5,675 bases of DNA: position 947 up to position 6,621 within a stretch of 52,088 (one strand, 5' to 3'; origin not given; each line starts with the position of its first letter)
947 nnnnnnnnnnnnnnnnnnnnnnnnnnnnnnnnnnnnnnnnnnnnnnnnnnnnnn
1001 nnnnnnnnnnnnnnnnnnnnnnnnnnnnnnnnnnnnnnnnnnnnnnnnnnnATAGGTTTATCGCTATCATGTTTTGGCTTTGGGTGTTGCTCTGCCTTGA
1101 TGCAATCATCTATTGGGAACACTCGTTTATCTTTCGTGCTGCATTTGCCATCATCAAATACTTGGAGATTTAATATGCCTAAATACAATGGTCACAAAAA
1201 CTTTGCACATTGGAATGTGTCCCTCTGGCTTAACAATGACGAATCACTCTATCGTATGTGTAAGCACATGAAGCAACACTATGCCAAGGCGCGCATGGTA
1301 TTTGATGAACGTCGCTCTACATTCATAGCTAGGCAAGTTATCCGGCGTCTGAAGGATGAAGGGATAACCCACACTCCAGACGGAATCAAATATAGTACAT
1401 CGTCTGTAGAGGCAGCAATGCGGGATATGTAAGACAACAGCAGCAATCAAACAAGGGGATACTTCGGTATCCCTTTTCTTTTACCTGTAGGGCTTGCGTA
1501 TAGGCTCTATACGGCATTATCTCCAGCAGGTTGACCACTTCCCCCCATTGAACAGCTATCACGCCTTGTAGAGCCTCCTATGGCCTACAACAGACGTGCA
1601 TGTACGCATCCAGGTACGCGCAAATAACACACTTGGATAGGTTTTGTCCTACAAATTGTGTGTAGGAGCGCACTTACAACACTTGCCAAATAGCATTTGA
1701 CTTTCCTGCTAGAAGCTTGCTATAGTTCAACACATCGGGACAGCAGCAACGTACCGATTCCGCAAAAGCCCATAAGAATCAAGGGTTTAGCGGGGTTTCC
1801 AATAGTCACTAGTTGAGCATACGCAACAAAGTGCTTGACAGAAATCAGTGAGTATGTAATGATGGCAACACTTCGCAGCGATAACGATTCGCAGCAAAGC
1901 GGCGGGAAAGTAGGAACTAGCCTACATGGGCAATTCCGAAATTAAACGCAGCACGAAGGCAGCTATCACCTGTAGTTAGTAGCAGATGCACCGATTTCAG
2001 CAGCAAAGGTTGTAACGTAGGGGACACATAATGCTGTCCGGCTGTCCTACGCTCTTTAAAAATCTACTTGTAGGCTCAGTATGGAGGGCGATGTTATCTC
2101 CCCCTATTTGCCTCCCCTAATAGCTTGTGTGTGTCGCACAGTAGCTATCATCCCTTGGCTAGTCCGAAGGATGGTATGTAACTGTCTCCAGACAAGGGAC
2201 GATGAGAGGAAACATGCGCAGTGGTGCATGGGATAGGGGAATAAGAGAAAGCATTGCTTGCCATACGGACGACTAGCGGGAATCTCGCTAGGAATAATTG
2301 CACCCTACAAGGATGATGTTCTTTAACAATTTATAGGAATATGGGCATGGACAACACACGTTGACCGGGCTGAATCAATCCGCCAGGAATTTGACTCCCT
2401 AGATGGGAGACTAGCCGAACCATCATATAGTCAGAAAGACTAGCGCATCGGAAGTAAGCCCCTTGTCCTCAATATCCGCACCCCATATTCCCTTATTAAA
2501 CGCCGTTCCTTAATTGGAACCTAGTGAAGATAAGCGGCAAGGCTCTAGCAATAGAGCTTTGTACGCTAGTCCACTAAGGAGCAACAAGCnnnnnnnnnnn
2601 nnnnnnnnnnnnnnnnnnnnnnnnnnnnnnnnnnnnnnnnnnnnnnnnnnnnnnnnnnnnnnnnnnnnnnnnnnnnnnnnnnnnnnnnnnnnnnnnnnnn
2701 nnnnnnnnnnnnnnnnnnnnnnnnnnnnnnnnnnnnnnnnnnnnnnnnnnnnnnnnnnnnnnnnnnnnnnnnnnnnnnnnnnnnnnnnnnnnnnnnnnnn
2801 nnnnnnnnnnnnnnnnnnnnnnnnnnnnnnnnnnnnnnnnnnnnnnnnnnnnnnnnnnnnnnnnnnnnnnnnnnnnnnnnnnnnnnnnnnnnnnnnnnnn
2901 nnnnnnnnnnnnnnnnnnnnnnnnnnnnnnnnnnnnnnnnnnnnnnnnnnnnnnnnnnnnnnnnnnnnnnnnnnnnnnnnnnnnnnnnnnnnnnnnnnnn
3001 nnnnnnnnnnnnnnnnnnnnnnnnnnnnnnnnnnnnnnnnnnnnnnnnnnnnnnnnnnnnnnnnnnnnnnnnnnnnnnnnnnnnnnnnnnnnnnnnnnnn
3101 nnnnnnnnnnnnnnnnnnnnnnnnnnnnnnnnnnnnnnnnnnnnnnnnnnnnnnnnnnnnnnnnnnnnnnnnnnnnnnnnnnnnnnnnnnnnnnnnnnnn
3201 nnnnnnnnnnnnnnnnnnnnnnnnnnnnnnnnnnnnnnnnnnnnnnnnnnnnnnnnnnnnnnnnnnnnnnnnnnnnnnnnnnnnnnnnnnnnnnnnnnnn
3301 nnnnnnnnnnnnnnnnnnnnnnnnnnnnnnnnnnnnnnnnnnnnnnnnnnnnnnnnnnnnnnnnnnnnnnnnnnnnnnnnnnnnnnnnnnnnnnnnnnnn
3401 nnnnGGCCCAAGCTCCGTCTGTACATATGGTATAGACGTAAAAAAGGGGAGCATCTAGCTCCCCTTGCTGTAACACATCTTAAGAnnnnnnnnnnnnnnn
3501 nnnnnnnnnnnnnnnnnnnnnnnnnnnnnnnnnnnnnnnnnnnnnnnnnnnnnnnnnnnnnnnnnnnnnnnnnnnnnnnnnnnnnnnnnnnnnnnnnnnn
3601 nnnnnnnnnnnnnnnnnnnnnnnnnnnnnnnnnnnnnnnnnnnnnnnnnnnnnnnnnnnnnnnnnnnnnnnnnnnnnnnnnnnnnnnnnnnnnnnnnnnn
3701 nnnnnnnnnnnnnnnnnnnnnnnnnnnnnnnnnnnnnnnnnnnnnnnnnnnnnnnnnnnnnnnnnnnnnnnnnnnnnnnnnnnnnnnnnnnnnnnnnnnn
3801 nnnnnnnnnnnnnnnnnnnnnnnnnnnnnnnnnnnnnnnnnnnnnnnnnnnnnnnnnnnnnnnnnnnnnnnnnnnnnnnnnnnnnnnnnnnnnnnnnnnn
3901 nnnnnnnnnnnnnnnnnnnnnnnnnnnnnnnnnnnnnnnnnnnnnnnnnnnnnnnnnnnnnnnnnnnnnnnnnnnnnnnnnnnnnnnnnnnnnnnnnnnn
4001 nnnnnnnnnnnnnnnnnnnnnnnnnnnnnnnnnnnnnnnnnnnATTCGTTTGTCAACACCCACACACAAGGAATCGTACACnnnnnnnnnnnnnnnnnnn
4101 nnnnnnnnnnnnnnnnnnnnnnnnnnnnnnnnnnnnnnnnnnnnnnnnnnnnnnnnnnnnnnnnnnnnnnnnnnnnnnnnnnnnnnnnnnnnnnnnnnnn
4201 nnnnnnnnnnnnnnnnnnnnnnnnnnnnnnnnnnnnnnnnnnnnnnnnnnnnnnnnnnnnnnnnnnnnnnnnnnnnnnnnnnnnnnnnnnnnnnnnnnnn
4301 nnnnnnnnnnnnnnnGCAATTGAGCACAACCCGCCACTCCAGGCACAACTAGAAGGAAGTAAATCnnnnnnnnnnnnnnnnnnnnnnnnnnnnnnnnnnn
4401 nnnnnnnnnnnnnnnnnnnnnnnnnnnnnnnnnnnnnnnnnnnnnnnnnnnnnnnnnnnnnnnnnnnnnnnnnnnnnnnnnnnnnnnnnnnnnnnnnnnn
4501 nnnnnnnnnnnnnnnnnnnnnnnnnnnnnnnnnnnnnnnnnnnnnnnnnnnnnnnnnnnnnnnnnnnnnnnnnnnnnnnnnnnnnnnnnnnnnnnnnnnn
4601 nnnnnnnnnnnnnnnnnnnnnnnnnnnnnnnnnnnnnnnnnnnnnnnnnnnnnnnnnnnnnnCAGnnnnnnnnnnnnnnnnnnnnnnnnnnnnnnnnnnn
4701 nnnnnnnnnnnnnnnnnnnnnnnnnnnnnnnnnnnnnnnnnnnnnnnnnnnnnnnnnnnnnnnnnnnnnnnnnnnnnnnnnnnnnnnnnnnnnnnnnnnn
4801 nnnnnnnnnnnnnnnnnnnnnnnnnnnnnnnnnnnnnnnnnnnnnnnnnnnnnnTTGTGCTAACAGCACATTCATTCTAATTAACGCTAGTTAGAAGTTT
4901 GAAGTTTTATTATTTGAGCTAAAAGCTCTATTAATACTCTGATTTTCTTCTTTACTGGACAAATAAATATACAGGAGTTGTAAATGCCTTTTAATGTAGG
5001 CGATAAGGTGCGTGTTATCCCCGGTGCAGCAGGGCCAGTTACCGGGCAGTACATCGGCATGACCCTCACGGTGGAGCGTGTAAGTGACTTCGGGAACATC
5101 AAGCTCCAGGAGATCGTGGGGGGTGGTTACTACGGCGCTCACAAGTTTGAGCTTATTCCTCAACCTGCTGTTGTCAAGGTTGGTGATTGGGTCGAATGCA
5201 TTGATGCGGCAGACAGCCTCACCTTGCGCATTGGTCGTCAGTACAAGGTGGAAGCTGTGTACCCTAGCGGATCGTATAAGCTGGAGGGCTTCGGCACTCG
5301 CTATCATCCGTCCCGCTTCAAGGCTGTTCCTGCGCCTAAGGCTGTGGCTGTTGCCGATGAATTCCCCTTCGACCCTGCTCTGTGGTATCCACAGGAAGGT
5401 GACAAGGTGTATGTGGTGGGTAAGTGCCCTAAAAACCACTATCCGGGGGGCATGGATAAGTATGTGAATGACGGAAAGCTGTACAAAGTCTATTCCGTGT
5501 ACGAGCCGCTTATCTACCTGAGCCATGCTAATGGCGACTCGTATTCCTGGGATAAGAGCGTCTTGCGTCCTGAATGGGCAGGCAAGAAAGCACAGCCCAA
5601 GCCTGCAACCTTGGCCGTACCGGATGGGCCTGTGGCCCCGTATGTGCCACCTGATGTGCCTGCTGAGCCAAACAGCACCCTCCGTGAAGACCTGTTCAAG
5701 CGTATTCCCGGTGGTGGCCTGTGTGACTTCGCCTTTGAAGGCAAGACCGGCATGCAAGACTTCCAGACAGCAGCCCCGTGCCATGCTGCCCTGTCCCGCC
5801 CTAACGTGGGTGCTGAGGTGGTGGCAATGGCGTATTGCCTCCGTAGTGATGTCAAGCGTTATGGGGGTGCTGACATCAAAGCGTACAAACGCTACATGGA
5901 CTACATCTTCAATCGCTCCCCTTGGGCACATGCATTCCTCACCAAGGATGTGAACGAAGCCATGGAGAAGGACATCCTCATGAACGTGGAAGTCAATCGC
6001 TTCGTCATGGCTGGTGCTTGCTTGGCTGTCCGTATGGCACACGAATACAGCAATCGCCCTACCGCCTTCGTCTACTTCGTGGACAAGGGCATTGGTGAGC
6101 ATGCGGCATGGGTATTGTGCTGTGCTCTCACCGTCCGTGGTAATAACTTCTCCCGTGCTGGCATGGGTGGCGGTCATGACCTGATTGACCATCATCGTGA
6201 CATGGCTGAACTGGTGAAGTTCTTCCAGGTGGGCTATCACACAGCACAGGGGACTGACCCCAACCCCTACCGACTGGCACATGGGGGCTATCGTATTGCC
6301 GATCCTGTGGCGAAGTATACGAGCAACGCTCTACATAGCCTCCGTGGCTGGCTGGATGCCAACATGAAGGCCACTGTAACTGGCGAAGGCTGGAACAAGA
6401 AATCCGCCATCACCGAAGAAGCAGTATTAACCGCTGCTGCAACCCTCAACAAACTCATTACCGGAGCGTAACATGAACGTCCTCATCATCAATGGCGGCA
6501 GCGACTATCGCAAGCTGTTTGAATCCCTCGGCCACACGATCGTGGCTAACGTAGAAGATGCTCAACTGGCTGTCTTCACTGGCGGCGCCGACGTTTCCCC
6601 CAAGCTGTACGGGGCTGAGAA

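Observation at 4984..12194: Eight-gene amidoligase / amidotransferase / ATP-grasp cassette: candidate phage system for making a peptide or gamma-glutamyl conjugate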

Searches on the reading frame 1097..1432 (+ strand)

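Call 92: search_protein_families(library=phrogs, proteins=[window:1097-1432:+], max_evalue=0.001)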
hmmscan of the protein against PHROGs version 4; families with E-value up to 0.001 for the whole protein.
window:1097-1432:+ (111 aa): 1 family
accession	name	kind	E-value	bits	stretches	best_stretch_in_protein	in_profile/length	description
phrog_871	-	unknown function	1.5e-18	68.5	1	26-110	10-85/140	-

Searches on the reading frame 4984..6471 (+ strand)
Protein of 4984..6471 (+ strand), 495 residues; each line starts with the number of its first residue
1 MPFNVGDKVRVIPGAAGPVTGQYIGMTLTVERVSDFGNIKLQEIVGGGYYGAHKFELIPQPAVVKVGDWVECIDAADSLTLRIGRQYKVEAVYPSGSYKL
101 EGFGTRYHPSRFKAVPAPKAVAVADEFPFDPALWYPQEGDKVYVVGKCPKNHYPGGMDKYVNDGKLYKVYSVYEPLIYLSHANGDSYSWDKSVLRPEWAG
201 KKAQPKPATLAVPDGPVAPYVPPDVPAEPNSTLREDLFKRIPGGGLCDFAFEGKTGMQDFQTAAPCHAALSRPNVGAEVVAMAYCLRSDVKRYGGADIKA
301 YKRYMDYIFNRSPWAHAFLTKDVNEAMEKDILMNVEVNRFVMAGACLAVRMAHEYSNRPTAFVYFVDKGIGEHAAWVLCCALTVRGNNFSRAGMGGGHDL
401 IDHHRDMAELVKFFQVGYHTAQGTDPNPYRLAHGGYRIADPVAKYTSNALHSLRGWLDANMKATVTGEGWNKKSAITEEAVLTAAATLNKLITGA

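Call 3: search_protein_families(library=pfam, proteins=[window:4984-6471:+], max_evalue=0.1)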
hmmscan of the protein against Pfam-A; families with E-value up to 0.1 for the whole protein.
window:4984-6471:+ (495 aa): 0 families

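Call 4: search_protein_families(library=phrogs, proteins=[window:4984-6471:+], max_evalue=0.001)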
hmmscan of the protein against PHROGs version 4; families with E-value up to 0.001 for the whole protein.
window:4984-6471:+ (495 aa): 3 families
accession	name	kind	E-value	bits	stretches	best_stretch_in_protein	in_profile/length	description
phrog_34254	-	unknown function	4.4e-17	62.8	1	262-398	260-403/509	-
phrog_38092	-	unknown function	1e-06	28.9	1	292-376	297-381/494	-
phrog_14634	-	DNA, RNA and nucleotide metabolism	6.5e-05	23.6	0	64-117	4-57/245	DNA binding protein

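Call 20: search_dna_similar(query=window:4984-6471:+, collection=phages, mode=protein, max_rows=40, rows=spread)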
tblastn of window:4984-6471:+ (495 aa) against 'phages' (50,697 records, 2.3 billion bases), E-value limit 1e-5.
Records with a match: 7; places in all: 7; records where one place covers at least 80% of the query: 0.
Best place of each record, by identity: <60% 7.
By first word of the organism name: Klebsiella 3; Citrobacter 2; Salinivibrio 2.
By host as written in the record: Citrobacter sp. TM1552 2; Klebsiella pneumoniae 2; Salinivibrio costicola 2; Klebsiella pneumoniae ARLG-4382 1.
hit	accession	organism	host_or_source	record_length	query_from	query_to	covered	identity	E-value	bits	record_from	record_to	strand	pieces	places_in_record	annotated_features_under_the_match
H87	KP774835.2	Citrobacter phage CVT22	Citrobacter sp. TM1552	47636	261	402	29%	29.7%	9e-7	58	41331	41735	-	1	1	hypothetical protein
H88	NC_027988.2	Citrobacter phage CVT22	Citrobacter sp. TM1552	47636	261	402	29%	29.7%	9e-7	58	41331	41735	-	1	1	hypothetical protein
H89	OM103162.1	Klebsiella phage KpnP_VR7901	Klebsiella pneumoniae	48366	262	398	28%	29.7%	2e-6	57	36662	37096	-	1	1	hypothetical protein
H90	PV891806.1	Klebsiella phage vB_KpnP-Asterion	Klebsiella pneumoniae ARLG-4382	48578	266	398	27%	29.8%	2e-6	57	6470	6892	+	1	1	hypothetical protein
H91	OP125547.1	Klebsiella phage vB_KpnP_Klyazma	Klebsiella pneumoniae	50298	262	403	29%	27.7%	4e-6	56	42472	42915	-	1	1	hypothetical protein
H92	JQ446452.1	Salinivibrio phage CW02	Salinivibrio costicola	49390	303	381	16%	35.4%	3e-6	56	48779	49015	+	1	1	hypothetical protein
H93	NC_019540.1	Salinivibrio phage CW02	Salinivibrio costicola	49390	303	381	16%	35.4%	3e-6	56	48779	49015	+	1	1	hypothetical protein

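Call 33: find_homologous_proteins(query=window:4984-6471:+, max_evalue=0.001)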
Query window:4984-6471:+ (495 aa): 5 proteins with E <= 0.001 among 8000 candidates.
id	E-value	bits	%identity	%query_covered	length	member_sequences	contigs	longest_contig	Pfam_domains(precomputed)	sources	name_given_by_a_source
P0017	0.0e+0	1168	100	100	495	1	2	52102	-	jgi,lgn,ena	jgi:hypothetical protein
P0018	2.8e-133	464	50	87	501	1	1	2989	-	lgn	-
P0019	4.3e-114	400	44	99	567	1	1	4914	-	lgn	-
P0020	3.5e-76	275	42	57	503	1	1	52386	-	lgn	-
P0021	2.9e-33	134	27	99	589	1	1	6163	-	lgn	-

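Call 66: find_homologous_proteins(query=A2, max_evalue=0.001)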
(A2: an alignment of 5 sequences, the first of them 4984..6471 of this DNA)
Query A2 (5 sequences) (495 aa, profile of the alignment): 5 proteins with E <= 0.001 among 8000 candidates.
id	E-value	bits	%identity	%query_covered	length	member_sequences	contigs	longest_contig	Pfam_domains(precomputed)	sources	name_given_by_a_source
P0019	4.2e-263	892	44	99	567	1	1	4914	-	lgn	-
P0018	3.8e-236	803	50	87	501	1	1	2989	-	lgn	-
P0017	4.5e-235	800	100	100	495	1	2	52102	-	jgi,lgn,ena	jgi:hypothetical protein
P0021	1.3e-223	762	27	99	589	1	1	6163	-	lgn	-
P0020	2.5e-222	758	42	57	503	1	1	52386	-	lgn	-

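Call 77: predict_structure(alignment_id=A2)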
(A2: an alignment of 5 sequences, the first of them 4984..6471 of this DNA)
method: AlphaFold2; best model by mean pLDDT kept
length: 495 residues; sequences in the alignment: 5
mean_pLDDT: 57.4   pTM: 0.40
mean pLDDT of the five models: 57.4, 54.9, 53.2, 52.8, 52.5
residues with pLDDT >= 90: 3; 70-90: 156; 50-70: 135; < 50: 201
segments of 3 or more residues with pLDDT < 50: 15-23, 25-52, 77-79, 119-126, 151-155, 206-231, 240-290, 311-344, 394-400, 425-442, 470-472
pLDDT, mean of each block of 10 residues (from residue 1): 52 48 42 29 33 54 77 62 73 74 65 71 48 78 74 58 83 77 74 80 51 32 36 50 41 38 35 35 42 60 62 38 32 33 50 62 86 79 75 50 67 64 47 32 60 78 61 69 88 76
secondary structure, 60 per line:
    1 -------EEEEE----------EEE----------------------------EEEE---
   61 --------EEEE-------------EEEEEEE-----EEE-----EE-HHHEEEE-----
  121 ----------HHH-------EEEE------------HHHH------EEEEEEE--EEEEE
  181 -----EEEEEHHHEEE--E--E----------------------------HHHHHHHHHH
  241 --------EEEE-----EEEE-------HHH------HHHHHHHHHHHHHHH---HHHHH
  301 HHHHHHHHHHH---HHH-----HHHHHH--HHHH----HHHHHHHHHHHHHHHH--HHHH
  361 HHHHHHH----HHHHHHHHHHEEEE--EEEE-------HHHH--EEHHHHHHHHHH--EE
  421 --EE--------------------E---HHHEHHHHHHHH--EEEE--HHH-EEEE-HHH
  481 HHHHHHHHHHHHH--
elements in order: E8-12 E23-25 E54-57 E69-72 E86-92 E98-100 E112-115 E141-144 H157-160 E167-173 E176-180 E186-190 E194-196 H231-240 E249-252 E258-261 H278-292 H296-311 H323-328 H331-334 H339-354 H357-367 H372-381 E382-385 E388-391 H399-402 H407-416 H453-460 E463-466 E473-476 H478-493

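Call 95: search_protein_families(library=ncbifam, proteins=[window:4984-6471:+], max_evalue=0.01)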
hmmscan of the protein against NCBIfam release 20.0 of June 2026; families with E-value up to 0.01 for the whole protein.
window:4984-6471:+ (495 aa): 0 families

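Call 96: search_protein_families(library=padloc, proteins=[window:4984-6471:+], max_evalue=0.01)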
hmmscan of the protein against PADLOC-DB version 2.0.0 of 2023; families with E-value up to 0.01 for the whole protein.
window:4984-6471:+ (495 aa): 0 families

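Call 104: fold_search(model_id=the predicted structure, library=pdb)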
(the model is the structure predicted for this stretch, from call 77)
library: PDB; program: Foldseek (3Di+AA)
matches with E <= 10: 914; with E <= 0.001: 6
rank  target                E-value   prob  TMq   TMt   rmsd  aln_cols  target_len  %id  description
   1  9fyx_Z                4.2e-04  0.96  0.09  0.09  18.7       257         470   15  Influenza A/H7N9 polymerase pre-cleavage cap-snatching complex (released 2025-07-16)
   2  6gmh_Z                4.5e-04  0.96  0.09  0.09  18.3       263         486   15  Structure of activated transcription complex Pol II-DSIF-PAF-SPT6 (released 2018-08-22)
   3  7pks_Z                6.6e-04  0.87  0.08  0.14  20.7       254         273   14  Structural basis of Integrator-mediated transcription regulation (released 2021-12-08)
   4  9wms_W                8.7e-04  0.98  0.09  0.08  16.0       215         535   12  Co-transcriptional histone H3K36 methylation complex containing RNA polymerase II elongation complex, Set2, and the up (released 2025-12-24)
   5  9g0a_Z                9.2e-04  0.91  0.09  0.09  20.6       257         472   15  Influenza A/H7N9 polymerase post-cleavage cap-snatching complex (released 2025-07-16)
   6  9l8y                  9.7e-04  1.00  0.11  0.32  11.6       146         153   14  Crystal structure of HERC2 (released 2025-11-05)
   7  9rtn_Z                1.0e-03  0.99  0.11  0.21  15.0       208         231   12  State 2 MAP 2 SPT6 with SETD2 (released 2025-09-24)
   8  8xrm_Z                1.1e-03  0.90  0.09  0.09  18.5       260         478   16  RNA polymerase II elongation complex with DSIF, SPT6, and ELOF1 transcribing genomic DNA extracted from human nuclei (released 2025-05-07)
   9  4tse_A                1.4e-03  1.00  0.14  0.34  10.4       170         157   13  Crystal Structure of the Mib Repeat Domain of Mind bomb 1 (released 2015-03-18)
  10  7unc_Z                1.4e-03  0.97  0.11  0.15  15.1       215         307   12  Pol II-DSIF-SPT6-PAF1c-TFIIS complex with rewrapped nucleosome (released 2022-10-19)
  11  6ted_Z                1.7e-03  0.84  0.10  0.09  23.5       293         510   14  Structure of complete, activated transcription complex Pol II-DSIF-PAF-SPT6 uncovers allosteric elongation activation  (released 2020-07-22)
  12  4tse_B                1.8e-03  1.00  0.13  0.32  10.4       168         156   13  Crystal Structure of the Mib Repeat Domain of Mind bomb 1 (released 2015-03-18)
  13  8ram_Z                1.8e-03  0.90  0.09  0.11  18.3       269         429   15  Structure of Sen1 bound RNA Polymerase II pre-termination complex (released 2024-10-30)
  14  7xn7_W                2.0e-03  0.95  0.08  0.08  16.0       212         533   12  RNA polymerase II elongation complex containing Spt4/5, Elf1, Spt6, Spn1 and Paf1C (released 2022-09-07)
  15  8rap_Z                2.5e-03  0.89  0.09  0.11  18.0       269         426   15  Structure of Sen1-ADP.BeF3 bound RNA Polymerase II pre-termination complex (released 2024-10-30)
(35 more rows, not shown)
